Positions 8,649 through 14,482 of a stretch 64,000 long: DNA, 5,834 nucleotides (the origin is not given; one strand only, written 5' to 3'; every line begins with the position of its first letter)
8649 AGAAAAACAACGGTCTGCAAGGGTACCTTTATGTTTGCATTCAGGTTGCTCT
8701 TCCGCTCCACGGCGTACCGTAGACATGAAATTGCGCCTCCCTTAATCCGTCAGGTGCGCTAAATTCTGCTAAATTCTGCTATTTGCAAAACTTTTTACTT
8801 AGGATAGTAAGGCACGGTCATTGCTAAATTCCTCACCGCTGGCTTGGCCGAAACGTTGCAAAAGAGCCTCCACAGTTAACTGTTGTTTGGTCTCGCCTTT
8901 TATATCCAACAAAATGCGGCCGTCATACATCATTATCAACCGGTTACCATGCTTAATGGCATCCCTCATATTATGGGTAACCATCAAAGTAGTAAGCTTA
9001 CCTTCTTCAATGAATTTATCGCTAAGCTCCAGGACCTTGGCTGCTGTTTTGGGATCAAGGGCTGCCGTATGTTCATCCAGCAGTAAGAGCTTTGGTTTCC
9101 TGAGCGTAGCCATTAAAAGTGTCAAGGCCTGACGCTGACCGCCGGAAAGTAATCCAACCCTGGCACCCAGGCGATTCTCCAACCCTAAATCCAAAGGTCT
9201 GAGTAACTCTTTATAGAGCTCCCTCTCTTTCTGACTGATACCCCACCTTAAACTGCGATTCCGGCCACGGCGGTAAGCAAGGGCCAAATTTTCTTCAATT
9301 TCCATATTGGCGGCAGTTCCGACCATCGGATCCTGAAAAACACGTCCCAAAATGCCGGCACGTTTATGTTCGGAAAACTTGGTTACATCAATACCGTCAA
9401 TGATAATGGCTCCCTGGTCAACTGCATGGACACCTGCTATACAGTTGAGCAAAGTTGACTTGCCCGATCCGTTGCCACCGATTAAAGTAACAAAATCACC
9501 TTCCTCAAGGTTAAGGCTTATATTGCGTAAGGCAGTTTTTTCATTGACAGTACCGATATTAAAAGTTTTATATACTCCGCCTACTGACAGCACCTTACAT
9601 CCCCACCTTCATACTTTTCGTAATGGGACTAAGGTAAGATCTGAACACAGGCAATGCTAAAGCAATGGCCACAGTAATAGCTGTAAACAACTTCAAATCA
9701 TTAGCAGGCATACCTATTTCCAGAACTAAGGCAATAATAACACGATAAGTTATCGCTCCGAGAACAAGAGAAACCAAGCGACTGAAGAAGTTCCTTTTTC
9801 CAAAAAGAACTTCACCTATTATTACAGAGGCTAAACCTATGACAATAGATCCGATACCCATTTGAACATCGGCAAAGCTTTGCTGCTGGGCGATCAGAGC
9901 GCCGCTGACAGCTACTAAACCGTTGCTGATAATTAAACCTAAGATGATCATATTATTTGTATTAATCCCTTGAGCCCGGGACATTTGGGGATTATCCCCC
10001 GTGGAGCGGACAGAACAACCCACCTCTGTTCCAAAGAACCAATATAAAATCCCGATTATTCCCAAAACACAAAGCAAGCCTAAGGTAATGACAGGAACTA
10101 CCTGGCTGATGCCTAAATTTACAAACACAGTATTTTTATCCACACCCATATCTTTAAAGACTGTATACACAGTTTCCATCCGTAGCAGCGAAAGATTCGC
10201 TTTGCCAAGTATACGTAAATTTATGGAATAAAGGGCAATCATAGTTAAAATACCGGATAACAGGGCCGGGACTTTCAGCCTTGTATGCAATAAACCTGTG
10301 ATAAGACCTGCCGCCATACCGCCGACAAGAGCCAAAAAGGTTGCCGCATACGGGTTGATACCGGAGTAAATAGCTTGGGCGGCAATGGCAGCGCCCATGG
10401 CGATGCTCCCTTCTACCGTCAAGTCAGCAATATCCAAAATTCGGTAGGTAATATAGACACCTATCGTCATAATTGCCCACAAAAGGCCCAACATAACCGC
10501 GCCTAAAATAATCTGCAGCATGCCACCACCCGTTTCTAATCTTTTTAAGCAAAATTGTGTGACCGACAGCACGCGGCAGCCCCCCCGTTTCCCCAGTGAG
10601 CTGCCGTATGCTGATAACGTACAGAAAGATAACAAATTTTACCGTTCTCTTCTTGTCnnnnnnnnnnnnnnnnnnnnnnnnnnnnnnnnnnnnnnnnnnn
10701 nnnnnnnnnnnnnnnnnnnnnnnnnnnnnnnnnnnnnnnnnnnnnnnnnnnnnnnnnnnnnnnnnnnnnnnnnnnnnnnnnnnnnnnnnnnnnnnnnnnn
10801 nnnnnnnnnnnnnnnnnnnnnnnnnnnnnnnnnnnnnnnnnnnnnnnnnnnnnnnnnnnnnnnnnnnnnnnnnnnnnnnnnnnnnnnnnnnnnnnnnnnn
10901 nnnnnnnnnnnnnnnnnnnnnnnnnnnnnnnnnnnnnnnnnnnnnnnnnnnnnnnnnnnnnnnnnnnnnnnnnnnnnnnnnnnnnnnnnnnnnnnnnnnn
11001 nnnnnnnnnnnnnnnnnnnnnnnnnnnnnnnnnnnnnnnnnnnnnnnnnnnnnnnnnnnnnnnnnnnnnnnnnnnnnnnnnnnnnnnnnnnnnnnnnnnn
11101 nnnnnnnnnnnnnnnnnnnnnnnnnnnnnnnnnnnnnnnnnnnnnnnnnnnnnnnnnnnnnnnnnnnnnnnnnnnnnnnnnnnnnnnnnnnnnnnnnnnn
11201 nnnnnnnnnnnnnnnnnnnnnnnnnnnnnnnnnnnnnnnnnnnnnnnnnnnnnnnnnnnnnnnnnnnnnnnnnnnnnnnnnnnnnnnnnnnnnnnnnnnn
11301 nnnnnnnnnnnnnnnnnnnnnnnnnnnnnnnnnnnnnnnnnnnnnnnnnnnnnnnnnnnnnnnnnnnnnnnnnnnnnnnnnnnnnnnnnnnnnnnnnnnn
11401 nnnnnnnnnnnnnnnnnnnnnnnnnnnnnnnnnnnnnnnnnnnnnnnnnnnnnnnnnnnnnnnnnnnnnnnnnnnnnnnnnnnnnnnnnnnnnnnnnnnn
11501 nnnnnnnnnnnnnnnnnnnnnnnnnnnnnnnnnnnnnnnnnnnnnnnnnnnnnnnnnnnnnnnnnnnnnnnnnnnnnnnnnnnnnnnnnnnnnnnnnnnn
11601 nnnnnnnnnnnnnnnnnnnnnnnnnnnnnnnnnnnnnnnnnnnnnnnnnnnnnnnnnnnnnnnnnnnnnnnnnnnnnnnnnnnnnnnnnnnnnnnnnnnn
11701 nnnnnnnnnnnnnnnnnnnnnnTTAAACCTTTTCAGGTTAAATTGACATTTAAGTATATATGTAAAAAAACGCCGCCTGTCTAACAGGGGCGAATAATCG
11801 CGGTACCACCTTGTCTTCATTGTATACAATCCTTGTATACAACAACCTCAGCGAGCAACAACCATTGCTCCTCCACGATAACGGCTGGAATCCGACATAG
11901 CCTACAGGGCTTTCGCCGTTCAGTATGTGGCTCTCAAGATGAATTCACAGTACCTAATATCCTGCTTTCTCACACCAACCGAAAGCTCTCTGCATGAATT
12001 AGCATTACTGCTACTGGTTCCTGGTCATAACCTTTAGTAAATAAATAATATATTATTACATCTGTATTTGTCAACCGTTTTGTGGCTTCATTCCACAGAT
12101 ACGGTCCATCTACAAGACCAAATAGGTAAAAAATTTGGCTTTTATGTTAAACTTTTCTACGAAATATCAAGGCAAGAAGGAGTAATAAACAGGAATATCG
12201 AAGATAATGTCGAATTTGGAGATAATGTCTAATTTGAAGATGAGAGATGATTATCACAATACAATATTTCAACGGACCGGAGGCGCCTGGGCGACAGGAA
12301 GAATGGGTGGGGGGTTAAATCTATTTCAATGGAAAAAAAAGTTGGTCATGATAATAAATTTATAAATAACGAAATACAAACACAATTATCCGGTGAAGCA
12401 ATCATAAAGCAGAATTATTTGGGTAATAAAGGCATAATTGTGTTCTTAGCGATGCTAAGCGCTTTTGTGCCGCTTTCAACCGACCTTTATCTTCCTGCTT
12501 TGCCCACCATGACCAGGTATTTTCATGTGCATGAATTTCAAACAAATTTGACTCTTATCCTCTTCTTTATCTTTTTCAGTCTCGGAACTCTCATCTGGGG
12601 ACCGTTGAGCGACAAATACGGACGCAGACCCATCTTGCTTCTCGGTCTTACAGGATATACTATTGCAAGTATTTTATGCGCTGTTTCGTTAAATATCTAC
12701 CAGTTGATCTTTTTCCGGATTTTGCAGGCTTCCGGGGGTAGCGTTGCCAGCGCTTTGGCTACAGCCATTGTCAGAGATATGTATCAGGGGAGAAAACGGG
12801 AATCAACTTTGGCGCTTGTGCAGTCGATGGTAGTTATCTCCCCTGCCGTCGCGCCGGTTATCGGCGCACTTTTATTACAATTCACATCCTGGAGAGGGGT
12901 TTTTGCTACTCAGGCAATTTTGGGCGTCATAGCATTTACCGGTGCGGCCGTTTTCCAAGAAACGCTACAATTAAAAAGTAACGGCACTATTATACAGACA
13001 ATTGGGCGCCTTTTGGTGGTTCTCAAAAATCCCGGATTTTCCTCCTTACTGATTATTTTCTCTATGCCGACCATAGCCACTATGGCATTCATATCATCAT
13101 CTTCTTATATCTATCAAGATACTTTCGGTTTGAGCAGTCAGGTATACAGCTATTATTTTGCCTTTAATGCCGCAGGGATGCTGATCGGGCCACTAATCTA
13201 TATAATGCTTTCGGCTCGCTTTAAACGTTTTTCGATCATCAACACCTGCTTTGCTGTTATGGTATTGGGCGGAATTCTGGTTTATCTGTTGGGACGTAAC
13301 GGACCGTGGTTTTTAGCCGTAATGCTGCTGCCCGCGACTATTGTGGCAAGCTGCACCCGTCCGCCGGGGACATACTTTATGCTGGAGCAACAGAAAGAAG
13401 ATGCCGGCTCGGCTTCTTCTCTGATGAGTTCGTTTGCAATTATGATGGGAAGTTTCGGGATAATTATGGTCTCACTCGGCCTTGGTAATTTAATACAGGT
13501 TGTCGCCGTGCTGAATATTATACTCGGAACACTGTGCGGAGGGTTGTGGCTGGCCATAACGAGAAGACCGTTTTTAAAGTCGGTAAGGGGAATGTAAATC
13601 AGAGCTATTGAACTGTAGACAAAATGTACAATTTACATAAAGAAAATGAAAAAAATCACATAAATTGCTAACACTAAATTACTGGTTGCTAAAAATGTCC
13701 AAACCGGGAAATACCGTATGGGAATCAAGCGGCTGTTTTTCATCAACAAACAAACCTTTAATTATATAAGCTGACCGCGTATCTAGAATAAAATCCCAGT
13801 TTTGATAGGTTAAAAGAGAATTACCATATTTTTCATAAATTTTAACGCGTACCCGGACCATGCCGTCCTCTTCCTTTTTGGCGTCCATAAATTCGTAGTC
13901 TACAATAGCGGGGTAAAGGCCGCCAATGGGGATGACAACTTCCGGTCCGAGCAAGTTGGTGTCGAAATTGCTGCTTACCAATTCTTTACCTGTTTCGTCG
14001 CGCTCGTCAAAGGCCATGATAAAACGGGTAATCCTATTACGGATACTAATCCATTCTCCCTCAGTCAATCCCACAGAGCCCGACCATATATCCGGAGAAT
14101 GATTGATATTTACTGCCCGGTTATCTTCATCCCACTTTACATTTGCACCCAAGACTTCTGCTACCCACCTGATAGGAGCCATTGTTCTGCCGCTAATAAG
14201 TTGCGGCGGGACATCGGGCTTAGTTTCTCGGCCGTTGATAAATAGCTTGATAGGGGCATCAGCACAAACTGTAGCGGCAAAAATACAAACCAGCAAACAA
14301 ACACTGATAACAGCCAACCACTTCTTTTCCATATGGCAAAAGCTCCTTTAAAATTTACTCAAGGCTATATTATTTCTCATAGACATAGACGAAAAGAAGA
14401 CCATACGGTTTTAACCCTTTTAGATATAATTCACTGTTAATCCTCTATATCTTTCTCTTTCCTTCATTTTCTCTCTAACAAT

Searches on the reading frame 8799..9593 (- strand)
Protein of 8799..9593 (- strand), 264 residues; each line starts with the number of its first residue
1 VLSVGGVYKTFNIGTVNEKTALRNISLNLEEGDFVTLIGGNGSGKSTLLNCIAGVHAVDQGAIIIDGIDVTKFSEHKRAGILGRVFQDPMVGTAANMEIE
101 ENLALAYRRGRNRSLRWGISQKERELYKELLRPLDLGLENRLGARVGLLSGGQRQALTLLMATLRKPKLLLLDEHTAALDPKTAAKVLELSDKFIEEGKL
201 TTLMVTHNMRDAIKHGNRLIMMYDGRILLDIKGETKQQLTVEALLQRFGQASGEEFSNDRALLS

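Call 79: search_protein_families(library=pfam, proteins=[window:8799-9593:-], max_evalue=0.00001)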
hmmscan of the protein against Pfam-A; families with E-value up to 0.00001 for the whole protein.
window:8799-9593:- (264 aa): 3 families
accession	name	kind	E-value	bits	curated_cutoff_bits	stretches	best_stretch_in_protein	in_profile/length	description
PF00005.33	ABC_tran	-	5.6e-28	98.7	25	1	22-177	1-137/137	ABC transporter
PF13304.12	AAA_21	-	2.6e-09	38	27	0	147-208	236-299/304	AAA domain, putative AbiEii toxin, Type IV TA system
PF02463.25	SMC_N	-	3.4e-08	33.6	40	1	32-221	24-210/220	RecF/RecN/SMC N terminal domain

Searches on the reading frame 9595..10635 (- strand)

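Call 79: search_protein_families(library=pfam, proteins=[window:9595-10635:-], max_evalue=0.00001)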
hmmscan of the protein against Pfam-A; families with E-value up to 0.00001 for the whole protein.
window:9595-10635:- (346 aa): 1 family
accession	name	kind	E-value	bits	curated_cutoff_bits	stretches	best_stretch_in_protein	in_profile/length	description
PF02653.21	BPD_transp_2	-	2.5e-24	86.3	26.8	1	43-323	2-267/269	Branched-chain amino acid transport system / permease component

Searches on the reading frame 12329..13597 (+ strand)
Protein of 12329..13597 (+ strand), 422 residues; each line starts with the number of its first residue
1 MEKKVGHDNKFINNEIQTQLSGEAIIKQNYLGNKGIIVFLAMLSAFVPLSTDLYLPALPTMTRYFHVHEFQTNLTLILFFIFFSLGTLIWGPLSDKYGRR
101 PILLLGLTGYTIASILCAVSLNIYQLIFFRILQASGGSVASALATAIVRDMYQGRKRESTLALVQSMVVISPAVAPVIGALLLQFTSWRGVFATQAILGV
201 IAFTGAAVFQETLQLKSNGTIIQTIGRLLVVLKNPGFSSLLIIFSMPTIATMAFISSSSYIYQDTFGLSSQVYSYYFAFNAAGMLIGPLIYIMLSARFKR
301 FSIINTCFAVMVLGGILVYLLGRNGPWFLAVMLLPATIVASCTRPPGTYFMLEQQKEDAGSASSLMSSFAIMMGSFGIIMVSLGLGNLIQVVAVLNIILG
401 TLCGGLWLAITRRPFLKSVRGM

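Call 79: search_protein_families(library=pfam, proteins=[window:12329-13597:+], max_evalue=0.00001)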
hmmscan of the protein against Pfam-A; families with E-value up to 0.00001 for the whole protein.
window:12329-13597:+ (422 aa): 3 families
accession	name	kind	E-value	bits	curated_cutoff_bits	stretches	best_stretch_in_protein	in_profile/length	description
PF07690.21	MFS_1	-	4e-45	154.7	33.4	1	41-376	2-345/347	Major Facilitator Superfamily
PF00083.30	Sugar_tr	-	3.2e-13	49.8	22.3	1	68-212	44-194/452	Sugar (and other) transporter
PF13347.12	MFS_2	-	3.2e-06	26.4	27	0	155-385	138-381/427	MFS/sugar transport protein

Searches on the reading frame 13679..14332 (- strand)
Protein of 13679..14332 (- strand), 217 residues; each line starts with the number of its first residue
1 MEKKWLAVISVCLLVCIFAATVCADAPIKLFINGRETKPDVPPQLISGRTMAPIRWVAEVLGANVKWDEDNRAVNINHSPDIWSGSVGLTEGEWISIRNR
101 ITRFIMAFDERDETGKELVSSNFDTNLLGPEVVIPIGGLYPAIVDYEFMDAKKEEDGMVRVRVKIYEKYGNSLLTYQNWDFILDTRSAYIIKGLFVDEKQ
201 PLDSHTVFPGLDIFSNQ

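Call 79: search_protein_families(library=pfam, proteins=[window:13679-14332:-], max_evalue=0.00001)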
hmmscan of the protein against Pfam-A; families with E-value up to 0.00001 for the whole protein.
window:13679-14332:- (217 aa): 1 family
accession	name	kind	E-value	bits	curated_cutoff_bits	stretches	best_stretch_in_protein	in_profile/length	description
PF07833.16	Cu_amine_oxidN1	-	1.3e-13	51.3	24.2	1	30-76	62-108/108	Copper amine oxidase N-terminal domain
